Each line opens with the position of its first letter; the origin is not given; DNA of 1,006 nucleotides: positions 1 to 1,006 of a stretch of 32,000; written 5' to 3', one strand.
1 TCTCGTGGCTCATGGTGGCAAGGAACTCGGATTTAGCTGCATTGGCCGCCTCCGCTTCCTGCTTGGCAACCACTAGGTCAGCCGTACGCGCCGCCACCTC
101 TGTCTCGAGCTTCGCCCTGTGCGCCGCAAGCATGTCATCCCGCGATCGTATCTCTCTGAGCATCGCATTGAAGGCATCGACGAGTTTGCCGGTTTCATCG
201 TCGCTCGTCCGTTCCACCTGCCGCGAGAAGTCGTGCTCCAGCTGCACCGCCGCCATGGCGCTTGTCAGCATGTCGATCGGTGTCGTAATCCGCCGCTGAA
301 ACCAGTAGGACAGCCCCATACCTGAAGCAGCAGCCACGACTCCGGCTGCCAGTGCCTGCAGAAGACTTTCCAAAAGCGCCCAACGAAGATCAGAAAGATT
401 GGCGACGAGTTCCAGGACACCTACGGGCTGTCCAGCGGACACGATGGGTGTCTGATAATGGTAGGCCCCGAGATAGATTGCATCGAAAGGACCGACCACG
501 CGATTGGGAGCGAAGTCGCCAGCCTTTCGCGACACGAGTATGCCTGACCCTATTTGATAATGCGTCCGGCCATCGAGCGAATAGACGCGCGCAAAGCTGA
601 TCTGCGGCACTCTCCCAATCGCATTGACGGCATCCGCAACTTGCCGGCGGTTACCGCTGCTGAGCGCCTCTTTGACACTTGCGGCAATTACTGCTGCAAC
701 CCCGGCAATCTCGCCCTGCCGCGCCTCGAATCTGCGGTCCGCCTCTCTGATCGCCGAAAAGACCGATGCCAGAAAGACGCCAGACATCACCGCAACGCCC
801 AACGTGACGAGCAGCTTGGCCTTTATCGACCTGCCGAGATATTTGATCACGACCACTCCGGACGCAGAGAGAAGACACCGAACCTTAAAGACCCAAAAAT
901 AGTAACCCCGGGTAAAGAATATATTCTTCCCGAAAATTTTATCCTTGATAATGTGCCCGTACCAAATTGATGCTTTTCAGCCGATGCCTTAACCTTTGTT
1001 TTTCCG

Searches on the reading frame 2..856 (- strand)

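Call 16: search_protein_families(library=pfam, proteins=[window:2-856:-], max_evalue=0.01)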
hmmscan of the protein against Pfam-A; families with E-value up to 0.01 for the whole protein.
window:2-856:- (285 aa): 3 families
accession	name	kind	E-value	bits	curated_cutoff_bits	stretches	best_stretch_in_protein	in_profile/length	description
PF00672.30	HAMP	-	2.7e-09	37.7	25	1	185-237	1-52/53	HAMP domain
PF17152.10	CHASE8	-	0.0023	18.6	27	0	48-150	7-101/102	Periplasmic sensor domain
PF19928.4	DUF6391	-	0.0082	16.8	33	0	148-196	77-126/134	Domain of unknown function (DUF6391)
